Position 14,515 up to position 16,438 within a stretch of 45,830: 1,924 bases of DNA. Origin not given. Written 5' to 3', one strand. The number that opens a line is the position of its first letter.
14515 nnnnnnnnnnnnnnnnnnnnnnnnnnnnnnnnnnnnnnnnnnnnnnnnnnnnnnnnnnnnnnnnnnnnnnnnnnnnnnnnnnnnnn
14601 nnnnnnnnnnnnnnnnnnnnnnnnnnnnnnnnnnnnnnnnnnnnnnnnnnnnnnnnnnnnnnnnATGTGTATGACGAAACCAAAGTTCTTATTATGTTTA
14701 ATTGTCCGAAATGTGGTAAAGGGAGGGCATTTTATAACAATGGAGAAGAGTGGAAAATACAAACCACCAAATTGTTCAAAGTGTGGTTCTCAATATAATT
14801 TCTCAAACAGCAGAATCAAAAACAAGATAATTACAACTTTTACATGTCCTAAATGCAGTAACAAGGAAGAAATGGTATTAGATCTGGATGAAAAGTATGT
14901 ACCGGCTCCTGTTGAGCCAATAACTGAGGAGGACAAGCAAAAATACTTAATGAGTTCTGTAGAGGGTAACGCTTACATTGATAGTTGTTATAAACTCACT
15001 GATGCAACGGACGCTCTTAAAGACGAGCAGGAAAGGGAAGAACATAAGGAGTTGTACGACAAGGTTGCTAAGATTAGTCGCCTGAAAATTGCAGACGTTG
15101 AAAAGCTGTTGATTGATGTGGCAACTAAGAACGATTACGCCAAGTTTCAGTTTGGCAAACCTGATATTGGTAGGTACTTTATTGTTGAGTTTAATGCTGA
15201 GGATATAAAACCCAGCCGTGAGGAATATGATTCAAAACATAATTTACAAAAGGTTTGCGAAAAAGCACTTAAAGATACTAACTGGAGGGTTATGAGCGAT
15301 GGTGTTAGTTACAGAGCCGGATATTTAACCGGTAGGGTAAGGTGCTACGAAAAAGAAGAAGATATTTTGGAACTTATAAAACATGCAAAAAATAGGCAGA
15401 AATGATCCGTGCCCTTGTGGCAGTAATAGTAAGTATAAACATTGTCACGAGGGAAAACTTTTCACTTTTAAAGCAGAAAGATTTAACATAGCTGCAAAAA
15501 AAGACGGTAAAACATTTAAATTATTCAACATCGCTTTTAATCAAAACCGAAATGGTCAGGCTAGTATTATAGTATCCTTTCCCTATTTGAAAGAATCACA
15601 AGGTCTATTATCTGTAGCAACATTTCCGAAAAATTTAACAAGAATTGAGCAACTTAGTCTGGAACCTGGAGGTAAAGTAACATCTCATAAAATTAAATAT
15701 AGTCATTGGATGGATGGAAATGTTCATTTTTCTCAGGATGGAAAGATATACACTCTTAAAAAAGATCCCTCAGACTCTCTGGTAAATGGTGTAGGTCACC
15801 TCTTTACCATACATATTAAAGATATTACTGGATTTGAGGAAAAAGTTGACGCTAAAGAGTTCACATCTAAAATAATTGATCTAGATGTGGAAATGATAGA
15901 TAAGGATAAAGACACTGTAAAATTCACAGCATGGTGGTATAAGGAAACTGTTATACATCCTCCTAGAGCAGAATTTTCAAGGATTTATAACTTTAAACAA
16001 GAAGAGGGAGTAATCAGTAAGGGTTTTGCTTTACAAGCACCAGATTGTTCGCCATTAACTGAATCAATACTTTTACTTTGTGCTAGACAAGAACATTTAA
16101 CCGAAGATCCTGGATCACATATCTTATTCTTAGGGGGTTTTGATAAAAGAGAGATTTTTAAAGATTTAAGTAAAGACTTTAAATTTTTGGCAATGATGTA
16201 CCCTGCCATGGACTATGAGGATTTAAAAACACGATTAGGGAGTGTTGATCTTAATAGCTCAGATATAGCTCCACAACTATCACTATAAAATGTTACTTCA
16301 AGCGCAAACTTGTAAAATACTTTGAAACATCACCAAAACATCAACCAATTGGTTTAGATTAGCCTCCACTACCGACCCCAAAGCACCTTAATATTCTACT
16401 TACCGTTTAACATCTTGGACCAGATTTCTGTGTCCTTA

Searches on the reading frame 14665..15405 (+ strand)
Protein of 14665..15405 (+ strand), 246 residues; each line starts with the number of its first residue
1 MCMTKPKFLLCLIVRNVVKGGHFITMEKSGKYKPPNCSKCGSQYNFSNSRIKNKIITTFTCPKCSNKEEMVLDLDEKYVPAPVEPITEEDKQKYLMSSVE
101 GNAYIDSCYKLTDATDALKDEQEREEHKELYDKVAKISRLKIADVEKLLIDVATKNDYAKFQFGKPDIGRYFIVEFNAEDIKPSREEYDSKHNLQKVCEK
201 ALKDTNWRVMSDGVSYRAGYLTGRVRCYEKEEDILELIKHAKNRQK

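Call 3: search_protein_families(library=pfam, proteins=[window:14665-15405:+], max_evalue=0.1)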
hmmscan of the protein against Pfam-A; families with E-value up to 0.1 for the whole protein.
window:14665-15405:+ (246 aa): 7 families
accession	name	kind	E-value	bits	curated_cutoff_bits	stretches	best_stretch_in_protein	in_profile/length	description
PF13717.11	Zn_ribbon_4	-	0.00056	20.2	30.3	1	37-66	5-33/36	zinc-ribbon domain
PF05129.18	Zn_ribbon_Elf1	-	0.0034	17.9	29.8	1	50-77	14-41/79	Transcription elongation factor Elf1 like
PF12322.14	T4_baseplate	-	0.017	15.2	24.5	1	52-91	80-118/219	T4 bacteriophage base plate protein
PF08030.17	NAD_binding_6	-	0.034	14.7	22.2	1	88-172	61-125/156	Ferric reductase NAD binding domain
PF01363.27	FYVE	-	0.039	14.5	27.8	0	35-72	9-46/67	FYVE zinc finger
PF00684.25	DnaJ_CXXCXGXG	-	0.079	13.7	32.7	0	32-71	13-54/65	DnaJ central domain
PF08274.17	Zn_Ribbon_YjdM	-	0.079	13.4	30.8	0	35-66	3-27/30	PhnA Zinc-Ribbon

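Call 4: search_protein_families(library=padloc, proteins=[window:14665-15405:+], max_evalue=0.1)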
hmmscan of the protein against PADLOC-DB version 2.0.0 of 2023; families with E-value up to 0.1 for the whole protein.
window:14665-15405:+ (246 aa): 1 family
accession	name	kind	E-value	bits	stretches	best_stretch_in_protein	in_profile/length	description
PDLC02261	AbiEi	-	0.01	14.1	1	134-200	89-154/160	AbiEi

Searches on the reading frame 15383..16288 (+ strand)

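Call 3: search_protein_families(library=pfam, proteins=[window:15383-16288:+], max_evalue=0.1)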
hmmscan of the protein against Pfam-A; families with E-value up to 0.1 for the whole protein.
window:15383-16288:+ (301 aa): 1 family
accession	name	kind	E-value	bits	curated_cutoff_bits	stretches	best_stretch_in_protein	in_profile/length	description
PF02810.21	SEC-C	-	1e-08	35.3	20.4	1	6-23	1-18/19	SEC-C motif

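Call 4: search_protein_families(library=padloc, proteins=[window:15383-16288:+], max_evalue=0.1)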
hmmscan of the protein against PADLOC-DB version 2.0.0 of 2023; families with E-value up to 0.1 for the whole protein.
window:15383-16288:+ (301 aa): 7 families
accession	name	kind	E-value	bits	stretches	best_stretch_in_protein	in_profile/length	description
PDLC00833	E1-E2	-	2.4e-07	28.4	1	2-47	170-214/222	E1-E2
PDLC04917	PDC-S12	-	1.4e-05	23.1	1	2-21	196-215/218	-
PDLC00872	E2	-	1.9e-05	22.3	1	2-33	166-196/216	E2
PDLC00865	E2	-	0.00019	18.9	1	2-26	168-192/219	E2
PDLC00870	E2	-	0.00043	18.4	1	8-41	175-209/223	E2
PDLC00871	E2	-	0.00049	17.9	1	5-33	172-199/241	E2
PDLC00861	E2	-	0.0029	15.1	1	8-30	180-202/232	E2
